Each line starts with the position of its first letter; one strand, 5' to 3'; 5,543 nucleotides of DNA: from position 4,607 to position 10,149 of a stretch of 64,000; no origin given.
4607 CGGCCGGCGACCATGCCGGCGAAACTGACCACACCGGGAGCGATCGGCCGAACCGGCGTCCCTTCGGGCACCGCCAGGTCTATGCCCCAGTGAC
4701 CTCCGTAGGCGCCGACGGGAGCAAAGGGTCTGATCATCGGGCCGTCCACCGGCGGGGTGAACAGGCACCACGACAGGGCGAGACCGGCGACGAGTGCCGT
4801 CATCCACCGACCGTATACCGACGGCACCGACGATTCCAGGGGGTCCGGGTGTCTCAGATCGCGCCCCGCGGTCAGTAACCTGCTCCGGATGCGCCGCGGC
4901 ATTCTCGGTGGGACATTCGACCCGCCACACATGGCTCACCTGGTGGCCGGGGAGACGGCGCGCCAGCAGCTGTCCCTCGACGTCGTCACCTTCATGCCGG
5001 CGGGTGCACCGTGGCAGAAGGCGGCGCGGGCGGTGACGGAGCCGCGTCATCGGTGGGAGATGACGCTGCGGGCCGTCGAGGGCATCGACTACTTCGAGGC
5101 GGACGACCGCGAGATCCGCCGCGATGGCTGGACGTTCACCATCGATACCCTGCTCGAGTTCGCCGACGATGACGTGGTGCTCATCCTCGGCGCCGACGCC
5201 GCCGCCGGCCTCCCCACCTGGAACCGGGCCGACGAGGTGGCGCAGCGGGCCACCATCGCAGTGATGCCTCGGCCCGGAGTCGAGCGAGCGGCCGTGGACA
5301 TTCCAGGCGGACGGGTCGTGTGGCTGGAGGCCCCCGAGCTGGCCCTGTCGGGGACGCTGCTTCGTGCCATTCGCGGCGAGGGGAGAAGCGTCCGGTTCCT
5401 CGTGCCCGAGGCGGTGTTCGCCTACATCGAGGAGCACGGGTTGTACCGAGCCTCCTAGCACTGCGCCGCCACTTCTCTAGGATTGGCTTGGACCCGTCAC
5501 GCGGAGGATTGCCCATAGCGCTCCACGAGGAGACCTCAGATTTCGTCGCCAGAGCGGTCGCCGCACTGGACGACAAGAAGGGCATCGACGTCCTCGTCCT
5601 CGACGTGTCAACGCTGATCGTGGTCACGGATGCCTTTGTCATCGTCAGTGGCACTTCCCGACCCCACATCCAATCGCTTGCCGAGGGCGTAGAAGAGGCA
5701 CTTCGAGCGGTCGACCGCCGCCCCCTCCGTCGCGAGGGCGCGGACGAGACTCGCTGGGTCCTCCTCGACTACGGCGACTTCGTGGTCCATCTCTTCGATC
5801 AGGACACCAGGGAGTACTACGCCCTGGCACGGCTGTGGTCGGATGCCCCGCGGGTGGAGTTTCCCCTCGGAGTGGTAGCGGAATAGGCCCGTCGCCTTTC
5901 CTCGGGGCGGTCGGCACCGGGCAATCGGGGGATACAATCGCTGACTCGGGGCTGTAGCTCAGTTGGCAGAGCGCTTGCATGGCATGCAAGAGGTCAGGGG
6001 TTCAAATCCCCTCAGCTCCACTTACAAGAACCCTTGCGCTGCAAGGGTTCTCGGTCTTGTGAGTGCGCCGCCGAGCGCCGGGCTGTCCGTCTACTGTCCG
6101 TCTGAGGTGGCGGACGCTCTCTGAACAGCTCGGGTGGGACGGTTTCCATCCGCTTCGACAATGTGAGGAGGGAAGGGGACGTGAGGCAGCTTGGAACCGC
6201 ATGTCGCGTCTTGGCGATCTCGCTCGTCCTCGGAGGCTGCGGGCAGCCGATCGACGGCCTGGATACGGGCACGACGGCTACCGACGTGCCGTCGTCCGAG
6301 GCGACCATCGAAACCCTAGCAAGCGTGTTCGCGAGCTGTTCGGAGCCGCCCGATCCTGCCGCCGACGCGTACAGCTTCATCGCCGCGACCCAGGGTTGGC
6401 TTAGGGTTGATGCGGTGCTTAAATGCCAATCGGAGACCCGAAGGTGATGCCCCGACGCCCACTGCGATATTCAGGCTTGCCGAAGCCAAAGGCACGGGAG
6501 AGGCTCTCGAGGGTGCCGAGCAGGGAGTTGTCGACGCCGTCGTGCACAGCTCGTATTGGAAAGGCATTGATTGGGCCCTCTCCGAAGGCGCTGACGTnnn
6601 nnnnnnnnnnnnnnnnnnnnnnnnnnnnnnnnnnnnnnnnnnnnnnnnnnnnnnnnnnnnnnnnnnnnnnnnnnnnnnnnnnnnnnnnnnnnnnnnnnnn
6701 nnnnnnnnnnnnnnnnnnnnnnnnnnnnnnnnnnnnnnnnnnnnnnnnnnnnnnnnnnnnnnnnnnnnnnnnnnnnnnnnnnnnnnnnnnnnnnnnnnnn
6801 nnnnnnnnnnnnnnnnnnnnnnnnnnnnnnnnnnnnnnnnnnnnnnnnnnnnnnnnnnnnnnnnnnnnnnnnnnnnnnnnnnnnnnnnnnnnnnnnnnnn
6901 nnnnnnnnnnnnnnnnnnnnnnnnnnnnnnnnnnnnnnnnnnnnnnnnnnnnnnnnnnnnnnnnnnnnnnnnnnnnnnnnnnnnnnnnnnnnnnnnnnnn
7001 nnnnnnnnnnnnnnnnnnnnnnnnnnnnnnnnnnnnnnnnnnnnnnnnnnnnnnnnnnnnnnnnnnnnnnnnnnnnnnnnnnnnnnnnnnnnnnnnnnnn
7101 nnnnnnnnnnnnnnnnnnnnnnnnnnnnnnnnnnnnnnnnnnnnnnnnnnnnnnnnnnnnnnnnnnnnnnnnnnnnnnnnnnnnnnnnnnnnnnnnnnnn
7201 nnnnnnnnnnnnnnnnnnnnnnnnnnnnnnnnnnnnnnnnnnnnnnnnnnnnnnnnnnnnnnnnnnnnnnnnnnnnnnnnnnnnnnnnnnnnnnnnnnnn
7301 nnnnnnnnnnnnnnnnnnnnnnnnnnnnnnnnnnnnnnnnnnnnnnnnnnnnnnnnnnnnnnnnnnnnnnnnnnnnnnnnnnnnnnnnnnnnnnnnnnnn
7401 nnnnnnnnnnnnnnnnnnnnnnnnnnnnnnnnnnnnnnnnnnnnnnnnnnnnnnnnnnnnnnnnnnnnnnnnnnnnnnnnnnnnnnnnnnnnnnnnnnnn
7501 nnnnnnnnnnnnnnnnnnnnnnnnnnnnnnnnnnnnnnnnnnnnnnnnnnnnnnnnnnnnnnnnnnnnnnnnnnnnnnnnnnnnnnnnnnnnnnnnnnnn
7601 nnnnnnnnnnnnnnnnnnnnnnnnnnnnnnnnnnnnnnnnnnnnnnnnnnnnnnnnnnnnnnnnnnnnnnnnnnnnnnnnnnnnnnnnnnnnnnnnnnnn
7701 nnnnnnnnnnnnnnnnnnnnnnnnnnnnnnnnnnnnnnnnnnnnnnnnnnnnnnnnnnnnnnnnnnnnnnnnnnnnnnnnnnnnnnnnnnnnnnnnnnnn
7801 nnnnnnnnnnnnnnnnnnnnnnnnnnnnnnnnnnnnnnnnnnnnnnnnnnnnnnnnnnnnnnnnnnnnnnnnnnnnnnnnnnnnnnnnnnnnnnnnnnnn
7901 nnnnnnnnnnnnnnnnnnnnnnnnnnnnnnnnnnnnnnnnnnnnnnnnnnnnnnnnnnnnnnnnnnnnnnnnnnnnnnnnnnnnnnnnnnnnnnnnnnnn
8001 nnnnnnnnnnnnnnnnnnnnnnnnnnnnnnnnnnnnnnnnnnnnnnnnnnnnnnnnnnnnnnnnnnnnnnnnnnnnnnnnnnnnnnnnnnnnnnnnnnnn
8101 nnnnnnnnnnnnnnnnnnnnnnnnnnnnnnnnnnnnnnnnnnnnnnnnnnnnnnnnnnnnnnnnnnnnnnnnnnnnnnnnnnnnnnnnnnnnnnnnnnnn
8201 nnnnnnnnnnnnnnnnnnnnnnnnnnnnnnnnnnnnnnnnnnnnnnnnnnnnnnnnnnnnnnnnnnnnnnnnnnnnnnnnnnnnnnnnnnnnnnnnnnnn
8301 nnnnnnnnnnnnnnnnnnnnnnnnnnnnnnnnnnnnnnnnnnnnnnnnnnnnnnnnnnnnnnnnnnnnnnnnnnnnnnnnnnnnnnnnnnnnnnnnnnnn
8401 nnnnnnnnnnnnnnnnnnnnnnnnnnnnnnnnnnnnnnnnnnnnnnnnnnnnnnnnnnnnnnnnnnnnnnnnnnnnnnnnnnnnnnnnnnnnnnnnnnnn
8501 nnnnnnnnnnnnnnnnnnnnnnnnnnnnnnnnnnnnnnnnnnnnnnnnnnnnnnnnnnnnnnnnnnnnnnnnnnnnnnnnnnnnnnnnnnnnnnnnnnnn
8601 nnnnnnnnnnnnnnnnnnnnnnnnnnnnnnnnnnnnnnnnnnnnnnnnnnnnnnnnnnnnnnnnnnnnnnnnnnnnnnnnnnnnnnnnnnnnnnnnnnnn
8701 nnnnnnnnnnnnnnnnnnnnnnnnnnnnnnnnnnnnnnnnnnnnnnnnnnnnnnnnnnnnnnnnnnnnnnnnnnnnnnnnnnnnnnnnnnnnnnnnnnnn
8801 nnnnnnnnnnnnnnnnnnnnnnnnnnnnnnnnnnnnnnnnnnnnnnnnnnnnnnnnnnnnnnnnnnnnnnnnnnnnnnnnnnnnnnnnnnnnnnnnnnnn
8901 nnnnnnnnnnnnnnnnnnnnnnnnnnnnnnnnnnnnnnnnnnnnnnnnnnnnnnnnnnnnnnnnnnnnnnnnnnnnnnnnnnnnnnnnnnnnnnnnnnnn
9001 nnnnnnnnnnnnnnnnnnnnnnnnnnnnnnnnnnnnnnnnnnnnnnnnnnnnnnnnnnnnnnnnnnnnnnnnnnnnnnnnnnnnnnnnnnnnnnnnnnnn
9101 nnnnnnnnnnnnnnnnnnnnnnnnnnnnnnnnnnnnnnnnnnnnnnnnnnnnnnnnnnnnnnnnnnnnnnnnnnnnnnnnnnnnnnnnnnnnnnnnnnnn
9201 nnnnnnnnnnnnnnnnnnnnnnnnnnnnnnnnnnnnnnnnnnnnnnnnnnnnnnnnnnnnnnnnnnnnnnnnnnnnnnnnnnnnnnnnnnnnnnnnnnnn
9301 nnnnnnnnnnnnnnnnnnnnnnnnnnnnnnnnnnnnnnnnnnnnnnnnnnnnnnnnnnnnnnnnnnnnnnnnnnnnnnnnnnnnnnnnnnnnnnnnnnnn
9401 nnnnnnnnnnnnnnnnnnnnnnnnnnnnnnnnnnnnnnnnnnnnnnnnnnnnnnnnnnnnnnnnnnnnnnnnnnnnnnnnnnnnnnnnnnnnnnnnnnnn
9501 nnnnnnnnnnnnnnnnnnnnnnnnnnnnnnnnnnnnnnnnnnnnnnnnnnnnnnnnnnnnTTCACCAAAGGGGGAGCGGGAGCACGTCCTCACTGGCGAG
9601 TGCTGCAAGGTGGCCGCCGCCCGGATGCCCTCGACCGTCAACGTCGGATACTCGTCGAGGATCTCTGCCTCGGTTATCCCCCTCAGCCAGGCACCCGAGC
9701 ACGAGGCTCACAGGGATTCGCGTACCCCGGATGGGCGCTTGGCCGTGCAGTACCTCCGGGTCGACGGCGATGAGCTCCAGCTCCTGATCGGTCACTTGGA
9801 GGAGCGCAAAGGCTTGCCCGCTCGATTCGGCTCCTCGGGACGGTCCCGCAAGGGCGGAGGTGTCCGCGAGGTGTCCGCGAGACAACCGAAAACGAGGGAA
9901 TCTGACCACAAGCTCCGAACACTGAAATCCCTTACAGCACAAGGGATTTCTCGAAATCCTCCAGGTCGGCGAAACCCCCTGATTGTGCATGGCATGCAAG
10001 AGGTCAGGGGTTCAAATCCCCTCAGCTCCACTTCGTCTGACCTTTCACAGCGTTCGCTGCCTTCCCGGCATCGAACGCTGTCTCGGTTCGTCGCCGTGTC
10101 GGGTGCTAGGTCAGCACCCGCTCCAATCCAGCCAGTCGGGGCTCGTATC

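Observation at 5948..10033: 4-kb islet bounded by tRNA-Ala and a 48-bp direct repeat of its 3' end, with no integrase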

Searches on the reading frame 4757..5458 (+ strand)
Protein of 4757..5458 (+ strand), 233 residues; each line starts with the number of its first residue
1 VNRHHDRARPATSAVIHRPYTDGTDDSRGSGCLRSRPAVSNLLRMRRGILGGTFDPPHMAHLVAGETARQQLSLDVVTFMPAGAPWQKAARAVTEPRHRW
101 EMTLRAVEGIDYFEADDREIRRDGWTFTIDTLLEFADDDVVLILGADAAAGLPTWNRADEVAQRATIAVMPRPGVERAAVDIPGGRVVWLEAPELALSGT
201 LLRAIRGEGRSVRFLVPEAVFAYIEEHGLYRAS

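Call 9: search_protein_families(library=pfam, proteins=[window:4757-5458:+], max_evalue=0.1)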
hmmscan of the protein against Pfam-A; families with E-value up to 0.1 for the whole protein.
window:4757-5458:+ (233 aa): 1 family
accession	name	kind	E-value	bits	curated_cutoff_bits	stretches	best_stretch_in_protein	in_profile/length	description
PF01467.32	CTP_transf_like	-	1.1e-17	64.9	21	1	49-204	1-132/133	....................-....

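Call 11: find_related_loci(query=window:4889-5458:+, collection=genome_contigs, flank=10000)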
Query window:4889-5458:+ (189 aa) in genome_contigs; peptide patterns used: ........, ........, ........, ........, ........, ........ (x = any residue, [..] = any of these).
134 stretches matched a pattern; 69 encode a relative of the query (tblastn E <= 1e-3); 69 distinct loci.
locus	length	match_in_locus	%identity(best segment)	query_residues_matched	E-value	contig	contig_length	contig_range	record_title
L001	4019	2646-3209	89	1-187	3e-111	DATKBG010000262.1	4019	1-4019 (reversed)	MAG TPA_asm: Acidimicrobiia bacterium isolate SMAG_U14414 k141_3383944, whole genome shotgun sequence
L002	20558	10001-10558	63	1-186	1e-74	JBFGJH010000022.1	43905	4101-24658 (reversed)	MAG: Acidimicrobiia bacterium isolate Mix_sand03.2021.01.D.107 k141_452588_length_43905_cov_14.2814, whole genome shotgu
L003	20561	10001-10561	65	1-186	4e-73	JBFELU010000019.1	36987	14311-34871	MAG: Acidimicrobiia bacterium isolate Mix_mud02.2020.12.59 k141_644852_length_36987_cov_12.0000, whole genome shotgun se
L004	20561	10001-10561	63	1-186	4e-72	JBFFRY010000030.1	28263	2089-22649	MAG: Acidimicrobiia bacterium isolate Mix_mud21.2022.07.23 k141_2129110_length_28263_cov_12.9025, whole genome shotgun s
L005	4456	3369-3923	63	3-186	5e-72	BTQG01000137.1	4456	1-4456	MAG: Acidimicrobiia bacterium BMS9Abin07 DNA, NODE_9081_length_4456, whole genome shotgun sequence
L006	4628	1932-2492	63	1-186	3e-71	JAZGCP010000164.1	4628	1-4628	MAG: Acidimicrobiia bacterium isolate SCS3bin.20 SCS3bin.20_164, whole genome shotgun sequence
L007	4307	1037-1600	61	1-187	4e-71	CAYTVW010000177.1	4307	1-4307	MAG TPA_asm: uncultured Acidimicrobiaceae bacterium isolate binchicken_co173_392 genome assembly, contig: NODE_66439_len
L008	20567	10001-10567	62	1-186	1e-70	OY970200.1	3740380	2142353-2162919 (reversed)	MAG: uncultured Acidimicrobiia bacterium isolate MFD03066.bin.1.45 genome assembly, chromosome: 1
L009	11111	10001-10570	59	1-189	2e-70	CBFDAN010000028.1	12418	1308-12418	MAG TPA_asm: uncultured bacterium isolate SRR26215685_metabat2_9 genome assembly, contig: ERZ25073489.1047, whole genome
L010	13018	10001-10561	60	1-186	3e-69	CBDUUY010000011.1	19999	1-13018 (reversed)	MAG TPA_asm: uncultured bacterium isolate SRR22302361_binner23_Refined_96 genome assembly, contig: ERZ25748748.1079, who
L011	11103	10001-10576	59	1-186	1e-67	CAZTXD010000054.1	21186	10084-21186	MAG TPA_asm: uncultured Acidimicrobiaceae bacterium isolate SRP284430_co1_175 genome assembly, contig: NODE_1407_length_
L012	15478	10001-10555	58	3-186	5e-67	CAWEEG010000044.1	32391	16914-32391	MAG: uncultured Actinomycetota bacterium isolate MFD03804.bin.2.68 genome assembly, contig: contig_7775, whole genome sh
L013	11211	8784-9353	54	1-189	2e-64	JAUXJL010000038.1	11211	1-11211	MAG: Acidimicrobiia bacterium isolate CSMAG_3081 CSMAG_3081_k127_17027008_length_11211_cov_81.5760, whole genome shotgun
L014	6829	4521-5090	54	1-189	4e-63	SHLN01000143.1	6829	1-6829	MAG: Acidimicrobiia bacterium isolate MetaBAT.bin.17 NODE_3656_length_6829_cov_8.233688, whole genome shotgun sequence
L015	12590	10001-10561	55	1-186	2e-61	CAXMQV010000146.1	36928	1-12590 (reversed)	MAG: uncultured Gammaproteobacteria bacterium isolate 10C-St20-MC-01_bin.11.orig genome assembly, contig: k141_3393214,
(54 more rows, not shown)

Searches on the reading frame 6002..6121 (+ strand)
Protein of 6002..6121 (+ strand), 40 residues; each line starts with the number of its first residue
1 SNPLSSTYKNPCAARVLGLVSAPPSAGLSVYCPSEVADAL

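Call 77: search_protein_families(library=pfam, alignment_id=A2, max_evalue=0.05)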
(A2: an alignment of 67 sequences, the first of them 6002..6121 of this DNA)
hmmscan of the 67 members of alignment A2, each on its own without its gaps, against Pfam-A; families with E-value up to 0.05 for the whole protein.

A. member 1, window:6002-6121:+ (40 aa): 0 families

B. families by the number of members that match (of 67 scanned): 5 families
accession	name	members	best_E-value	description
PF04255.20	DUF433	2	6e-10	Protein of unknown function (DUF433)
PF18480.7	DUF5615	1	6.4e-16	Domain of unknown function (DUF5615)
PF18478.7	PIN_10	1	0.00084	PIN like domain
PF05564.17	Auxin_repressed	1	0.015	Dormancy/auxin associated protein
PF01816.23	LRV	1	0.032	Leucine rich repeat variant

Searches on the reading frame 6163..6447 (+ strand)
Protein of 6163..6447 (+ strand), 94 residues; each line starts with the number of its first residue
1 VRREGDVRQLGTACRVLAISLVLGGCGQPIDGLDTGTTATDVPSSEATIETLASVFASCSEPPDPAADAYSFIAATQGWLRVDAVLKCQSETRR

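Call 9: search_protein_families(library=pfam, proteins=[window:6163-6447:+], max_evalue=0.1)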
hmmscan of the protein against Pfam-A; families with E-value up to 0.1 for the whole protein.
window:6163-6447:+ (94 aa): 0 families

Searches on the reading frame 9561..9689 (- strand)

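Call 69: search_protein_families(library=pfam, proteins=[window:9561-9689:-], max_evalue=10)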
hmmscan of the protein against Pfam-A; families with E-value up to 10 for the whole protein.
seq(43 aa): 1 family
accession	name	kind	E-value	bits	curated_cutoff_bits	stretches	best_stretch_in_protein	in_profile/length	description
PF04255.20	DUF433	-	4e-05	23.8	23.6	1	3-26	30-53/56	Protein of unknown function (DUF433)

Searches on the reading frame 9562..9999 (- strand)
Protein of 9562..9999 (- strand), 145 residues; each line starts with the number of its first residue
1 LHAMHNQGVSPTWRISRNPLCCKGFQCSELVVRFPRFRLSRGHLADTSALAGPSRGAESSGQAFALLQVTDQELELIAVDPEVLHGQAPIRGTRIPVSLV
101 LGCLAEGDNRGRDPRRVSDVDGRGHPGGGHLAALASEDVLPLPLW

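Call 9: search_protein_families(library=pfam, proteins=[window:9562-9999:-], max_evalue=0.1)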
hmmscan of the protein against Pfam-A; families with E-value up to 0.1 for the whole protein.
window:9562-9999:- (145 aa): 2 families
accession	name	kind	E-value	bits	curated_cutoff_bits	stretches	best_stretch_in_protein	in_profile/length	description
PF04255.20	DUF433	-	6.1e-10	39.2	23.6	1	77-109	1-33/56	Protein of unknown function (DUF433)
PF05980.17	Toxin_7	-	0.056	14.1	27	1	19-31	15-27/34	Toxin 7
